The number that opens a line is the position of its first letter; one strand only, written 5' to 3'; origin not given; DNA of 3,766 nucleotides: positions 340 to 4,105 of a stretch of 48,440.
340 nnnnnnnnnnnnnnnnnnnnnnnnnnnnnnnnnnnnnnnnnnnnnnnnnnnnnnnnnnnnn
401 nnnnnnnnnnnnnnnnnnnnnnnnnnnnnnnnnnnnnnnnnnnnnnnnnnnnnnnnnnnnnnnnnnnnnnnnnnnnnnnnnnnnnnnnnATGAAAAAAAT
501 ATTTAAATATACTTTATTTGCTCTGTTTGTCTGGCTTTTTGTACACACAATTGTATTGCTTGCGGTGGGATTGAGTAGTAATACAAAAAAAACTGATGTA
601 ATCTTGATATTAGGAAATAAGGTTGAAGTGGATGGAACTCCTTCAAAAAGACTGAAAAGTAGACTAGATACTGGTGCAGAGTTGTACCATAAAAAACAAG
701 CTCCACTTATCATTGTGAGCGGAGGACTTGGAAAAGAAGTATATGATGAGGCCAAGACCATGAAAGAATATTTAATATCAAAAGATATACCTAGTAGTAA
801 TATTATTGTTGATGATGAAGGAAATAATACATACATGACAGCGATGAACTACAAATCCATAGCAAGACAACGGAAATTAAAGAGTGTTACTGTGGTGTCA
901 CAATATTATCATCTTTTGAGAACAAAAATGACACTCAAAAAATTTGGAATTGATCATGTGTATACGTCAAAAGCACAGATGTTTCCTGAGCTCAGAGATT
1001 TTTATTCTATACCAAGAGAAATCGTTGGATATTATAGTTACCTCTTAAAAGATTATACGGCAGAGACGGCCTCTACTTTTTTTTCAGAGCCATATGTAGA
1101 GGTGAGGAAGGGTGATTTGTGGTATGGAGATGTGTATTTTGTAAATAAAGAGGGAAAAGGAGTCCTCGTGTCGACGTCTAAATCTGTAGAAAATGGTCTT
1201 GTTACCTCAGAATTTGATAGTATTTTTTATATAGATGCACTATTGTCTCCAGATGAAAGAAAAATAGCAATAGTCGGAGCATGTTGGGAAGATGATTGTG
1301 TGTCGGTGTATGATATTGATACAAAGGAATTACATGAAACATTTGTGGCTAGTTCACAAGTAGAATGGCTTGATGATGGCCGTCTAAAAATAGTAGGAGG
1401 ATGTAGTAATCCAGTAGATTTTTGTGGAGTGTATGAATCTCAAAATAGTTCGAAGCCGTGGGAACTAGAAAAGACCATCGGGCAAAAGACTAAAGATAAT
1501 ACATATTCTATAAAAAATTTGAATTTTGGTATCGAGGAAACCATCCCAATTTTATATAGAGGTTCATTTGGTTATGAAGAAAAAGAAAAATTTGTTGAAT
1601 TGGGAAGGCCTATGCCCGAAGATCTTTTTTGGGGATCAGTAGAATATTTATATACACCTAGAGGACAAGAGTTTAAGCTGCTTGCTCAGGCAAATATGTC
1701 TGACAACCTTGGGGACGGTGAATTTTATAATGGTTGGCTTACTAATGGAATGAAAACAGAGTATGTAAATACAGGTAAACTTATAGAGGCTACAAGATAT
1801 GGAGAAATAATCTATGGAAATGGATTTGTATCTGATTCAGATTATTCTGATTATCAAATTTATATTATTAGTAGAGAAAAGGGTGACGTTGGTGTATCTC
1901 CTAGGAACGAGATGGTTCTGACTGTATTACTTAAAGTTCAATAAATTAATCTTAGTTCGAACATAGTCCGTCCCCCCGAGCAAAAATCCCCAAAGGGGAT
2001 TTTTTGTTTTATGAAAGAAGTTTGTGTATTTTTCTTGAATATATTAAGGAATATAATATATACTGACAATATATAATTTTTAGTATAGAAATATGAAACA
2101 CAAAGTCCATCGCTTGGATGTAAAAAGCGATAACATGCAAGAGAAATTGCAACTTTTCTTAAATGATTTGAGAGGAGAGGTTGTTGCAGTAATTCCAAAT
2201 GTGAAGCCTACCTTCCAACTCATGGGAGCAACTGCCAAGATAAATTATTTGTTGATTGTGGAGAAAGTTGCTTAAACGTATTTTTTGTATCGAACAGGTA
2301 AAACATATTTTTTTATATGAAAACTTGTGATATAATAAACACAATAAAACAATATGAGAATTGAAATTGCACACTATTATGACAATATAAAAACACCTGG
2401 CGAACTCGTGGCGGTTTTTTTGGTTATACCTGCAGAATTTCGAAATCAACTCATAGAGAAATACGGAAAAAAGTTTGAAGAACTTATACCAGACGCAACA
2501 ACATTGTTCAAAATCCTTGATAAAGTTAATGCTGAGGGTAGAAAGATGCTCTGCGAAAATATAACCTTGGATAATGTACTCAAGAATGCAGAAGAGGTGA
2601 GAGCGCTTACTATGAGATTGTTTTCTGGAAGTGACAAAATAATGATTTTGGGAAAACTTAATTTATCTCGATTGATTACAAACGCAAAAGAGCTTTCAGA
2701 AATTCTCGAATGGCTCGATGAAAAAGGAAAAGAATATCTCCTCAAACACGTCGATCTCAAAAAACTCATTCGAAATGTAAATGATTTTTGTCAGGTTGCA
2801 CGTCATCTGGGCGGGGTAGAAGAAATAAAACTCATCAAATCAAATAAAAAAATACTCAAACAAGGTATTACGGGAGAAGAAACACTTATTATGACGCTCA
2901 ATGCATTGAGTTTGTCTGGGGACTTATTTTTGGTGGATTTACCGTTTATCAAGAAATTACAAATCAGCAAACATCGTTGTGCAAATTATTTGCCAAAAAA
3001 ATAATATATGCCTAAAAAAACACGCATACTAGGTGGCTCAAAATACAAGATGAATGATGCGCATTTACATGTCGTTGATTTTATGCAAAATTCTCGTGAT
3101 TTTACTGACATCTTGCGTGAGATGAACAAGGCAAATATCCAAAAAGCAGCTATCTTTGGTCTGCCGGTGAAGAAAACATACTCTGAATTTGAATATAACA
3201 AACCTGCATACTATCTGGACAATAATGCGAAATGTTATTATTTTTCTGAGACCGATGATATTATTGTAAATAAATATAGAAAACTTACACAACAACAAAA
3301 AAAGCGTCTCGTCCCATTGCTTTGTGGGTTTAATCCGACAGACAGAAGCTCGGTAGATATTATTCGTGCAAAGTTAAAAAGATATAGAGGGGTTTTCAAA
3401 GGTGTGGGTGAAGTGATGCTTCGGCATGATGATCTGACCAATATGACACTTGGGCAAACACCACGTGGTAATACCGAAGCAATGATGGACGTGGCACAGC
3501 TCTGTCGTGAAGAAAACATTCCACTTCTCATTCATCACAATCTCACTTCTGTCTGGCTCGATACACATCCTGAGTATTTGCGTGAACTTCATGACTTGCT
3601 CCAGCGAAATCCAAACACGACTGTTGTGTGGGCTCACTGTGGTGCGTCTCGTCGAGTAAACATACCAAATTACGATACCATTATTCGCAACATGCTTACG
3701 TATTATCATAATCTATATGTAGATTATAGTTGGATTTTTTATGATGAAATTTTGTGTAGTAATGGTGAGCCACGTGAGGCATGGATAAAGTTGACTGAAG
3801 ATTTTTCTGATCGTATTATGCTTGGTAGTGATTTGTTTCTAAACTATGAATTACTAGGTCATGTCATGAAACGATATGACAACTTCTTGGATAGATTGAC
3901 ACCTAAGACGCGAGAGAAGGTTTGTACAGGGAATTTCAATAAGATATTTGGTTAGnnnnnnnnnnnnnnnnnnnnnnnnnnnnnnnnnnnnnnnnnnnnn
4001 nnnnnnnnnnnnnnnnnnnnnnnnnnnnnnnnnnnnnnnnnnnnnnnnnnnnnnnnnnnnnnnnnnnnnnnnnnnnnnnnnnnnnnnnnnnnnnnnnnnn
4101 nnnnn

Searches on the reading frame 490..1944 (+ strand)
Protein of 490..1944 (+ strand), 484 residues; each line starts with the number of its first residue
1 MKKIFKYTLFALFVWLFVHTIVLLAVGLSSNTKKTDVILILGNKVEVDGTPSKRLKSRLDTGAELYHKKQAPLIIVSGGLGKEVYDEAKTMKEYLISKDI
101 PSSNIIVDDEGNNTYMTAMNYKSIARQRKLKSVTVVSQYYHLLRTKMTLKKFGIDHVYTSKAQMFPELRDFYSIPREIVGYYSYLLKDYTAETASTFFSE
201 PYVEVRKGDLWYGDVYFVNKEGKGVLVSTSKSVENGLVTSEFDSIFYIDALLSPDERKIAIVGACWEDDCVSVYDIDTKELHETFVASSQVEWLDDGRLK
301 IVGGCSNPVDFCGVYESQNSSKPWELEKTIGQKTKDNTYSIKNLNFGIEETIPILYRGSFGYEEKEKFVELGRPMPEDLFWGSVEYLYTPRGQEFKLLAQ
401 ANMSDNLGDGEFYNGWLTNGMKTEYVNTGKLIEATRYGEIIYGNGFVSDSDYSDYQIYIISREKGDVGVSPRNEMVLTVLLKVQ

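Call 11: search_protein_families(library=pfam, proteins=[window:490-1944:+], max_evalue=0.01)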
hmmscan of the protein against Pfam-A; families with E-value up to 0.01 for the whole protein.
window:490-1944:+ (484 aa): 1 family
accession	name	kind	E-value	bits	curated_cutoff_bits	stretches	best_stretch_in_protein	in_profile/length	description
PF02698.23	DUF218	-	4.8e-25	88.5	27.6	1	36-169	1-116/133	DUF218 domain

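Call 12: search_protein_families(library=padloc, proteins=[window:490-1944:+], max_evalue=0.01)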
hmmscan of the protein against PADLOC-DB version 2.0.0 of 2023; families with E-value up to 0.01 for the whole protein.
window:490-1944:+ (484 aa): 0 families

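Call 86: search_protein_families(library=phrogs, proteins=[window:490-1944:+], max_evalue=0.01)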
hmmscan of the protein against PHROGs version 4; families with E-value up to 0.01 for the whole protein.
window:490-1944:+ (484 aa): 1 family
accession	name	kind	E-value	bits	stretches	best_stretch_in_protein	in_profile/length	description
phrog_33755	-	unknown function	0.0019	19.4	0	67-103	70-106/117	-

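Call 87: search_protein_families(library=ncbifam, proteins=[window:490-1944:+], max_evalue=0.01)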
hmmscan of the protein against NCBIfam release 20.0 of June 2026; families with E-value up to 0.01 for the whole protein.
window:490-1944:+ (484 aa): 1 family
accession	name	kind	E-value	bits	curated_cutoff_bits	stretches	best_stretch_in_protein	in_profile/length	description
NF008092.0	PRK10834.1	equivalog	9.8e-06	25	363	1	9-156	20-164/239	outer membrane permeability protein SanA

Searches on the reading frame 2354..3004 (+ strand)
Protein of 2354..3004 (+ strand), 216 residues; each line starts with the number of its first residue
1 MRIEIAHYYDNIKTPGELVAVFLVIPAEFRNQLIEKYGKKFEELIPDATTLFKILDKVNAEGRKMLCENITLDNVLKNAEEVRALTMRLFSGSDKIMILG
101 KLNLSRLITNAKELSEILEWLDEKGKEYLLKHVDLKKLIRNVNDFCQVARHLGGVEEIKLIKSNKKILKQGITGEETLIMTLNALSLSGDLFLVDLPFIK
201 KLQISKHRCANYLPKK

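Call 11: search_protein_families(library=pfam, proteins=[window:2354-3004:+], max_evalue=0.01)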
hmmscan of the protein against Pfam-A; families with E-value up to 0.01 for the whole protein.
window:2354-3004:+ (216 aa): 1 family
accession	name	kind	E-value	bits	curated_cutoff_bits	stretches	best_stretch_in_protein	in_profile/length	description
PF02877.19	PARP_reg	-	0.0056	17.2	26.8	0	86-169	23-101/135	Poly(ADP-ribose) polymerase, regulatory domain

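Call 12: search_protein_families(library=padloc, proteins=[window:2354-3004:+], max_evalue=0.01)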
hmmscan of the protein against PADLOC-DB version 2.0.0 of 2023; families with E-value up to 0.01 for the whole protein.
window:2354-3004:+ (216 aa): 1 family
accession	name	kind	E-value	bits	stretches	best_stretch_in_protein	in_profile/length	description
PDLC01854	CARF3--CARF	-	0.0013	16.5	1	82-159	16-93/208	-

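Call 86: search_protein_families(library=phrogs, proteins=[window:2354-3004:+], max_evalue=0.01)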
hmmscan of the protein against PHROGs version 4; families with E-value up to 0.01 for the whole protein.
window:2354-3004:+ (216 aa): 0 families

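Call 87: search_protein_families(library=ncbifam, proteins=[window:2354-3004:+], max_evalue=0.01)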
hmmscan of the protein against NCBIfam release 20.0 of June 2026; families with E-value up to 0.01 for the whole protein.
window:2354-3004:+ (216 aa): 0 families

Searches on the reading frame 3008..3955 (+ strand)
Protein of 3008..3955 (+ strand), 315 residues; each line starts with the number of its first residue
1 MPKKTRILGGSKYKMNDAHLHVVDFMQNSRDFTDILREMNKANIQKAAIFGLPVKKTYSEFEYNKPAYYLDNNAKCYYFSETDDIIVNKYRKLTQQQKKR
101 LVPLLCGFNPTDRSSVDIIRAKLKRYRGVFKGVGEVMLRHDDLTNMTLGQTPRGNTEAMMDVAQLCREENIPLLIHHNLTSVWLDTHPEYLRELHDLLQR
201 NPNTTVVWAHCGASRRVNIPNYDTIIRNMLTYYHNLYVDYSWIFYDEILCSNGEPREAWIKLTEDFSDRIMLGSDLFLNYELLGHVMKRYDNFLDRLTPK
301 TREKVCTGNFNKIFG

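Call 11: search_protein_families(library=pfam, proteins=[window:3008-3955:+], max_evalue=0.01)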
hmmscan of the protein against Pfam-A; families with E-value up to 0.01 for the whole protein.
window:3008-3955:+ (315 aa): 2 families
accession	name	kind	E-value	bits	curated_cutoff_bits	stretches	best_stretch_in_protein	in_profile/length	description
PF04909.20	Amidohydro_2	-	1.3e-11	45.3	26.4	1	88-314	67-287/289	Amidohydrolase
PF01026.27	TatD_DNase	-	0.0076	16.1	27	0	17-194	2-140/253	TatD related DNase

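Call 12: search_protein_families(library=padloc, proteins=[window:3008-3955:+], max_evalue=0.01)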
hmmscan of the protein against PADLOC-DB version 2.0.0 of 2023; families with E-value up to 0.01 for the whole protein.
window:3008-3955:+ (315 aa): 0 families

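Call 43: find_related_loci(query=window:3008-3955:+, collection=metagenome_contigs, flank=6000)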
Query window:3008-3955:+ (315 aa) in metagenome_contigs; peptide patterns used: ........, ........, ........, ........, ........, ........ (x = any residue, [..] = any of these).
76 stretches matched a pattern; 47 encode a relative of the query (tblastn E <= 1e-3); 47 distinct loci.
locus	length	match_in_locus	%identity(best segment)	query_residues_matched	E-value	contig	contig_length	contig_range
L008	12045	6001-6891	45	17-314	4e-90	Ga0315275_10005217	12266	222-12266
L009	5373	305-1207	45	13-314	4e-90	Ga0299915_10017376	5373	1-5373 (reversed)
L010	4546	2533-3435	45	13-314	2e-90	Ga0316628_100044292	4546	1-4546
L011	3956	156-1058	45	13-314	2e-89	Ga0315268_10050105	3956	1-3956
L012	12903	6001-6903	44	13-314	3e-89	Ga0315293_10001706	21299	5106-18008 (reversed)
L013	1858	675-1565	45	17-314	3e-93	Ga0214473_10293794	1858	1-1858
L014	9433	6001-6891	44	17-314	1e-88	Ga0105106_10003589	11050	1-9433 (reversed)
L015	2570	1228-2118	44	17-314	7e-90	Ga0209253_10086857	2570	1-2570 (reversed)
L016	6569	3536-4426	46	17-314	1e-87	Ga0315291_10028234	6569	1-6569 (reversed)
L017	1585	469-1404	44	1-314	1e-92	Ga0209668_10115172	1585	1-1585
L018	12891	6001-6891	46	17-314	4e-87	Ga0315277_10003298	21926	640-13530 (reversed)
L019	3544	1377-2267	43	17-314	2e-87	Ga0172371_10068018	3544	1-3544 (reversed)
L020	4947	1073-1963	45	17-314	2e-86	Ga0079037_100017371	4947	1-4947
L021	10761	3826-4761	42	6-314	3e-86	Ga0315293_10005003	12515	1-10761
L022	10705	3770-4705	42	6-314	3e-86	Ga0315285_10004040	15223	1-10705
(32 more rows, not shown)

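Call 86: search_protein_families(library=phrogs, proteins=[window:3008-3955:+], max_evalue=0.01)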
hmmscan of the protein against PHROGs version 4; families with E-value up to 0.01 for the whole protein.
window:3008-3955:+ (315 aa): 1 family
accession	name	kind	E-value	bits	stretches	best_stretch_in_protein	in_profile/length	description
phrog_243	-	DNA, RNA and nucleotide metabolism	0.00012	22.2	1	99-206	108-220/273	DnaB-like replicative helicase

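Call 87: search_protein_families(library=ncbifam, proteins=[window:3008-3955:+], max_evalue=0.01)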
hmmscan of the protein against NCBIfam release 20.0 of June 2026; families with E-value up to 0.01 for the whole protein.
window:3008-3955:+ (315 aa): 1 family
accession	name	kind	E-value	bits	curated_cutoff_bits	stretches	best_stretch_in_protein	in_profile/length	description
TIGR00856.1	pyrC_dimer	equivalog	0.00057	18.9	292.95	1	140-235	98-196/341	dihydroorotase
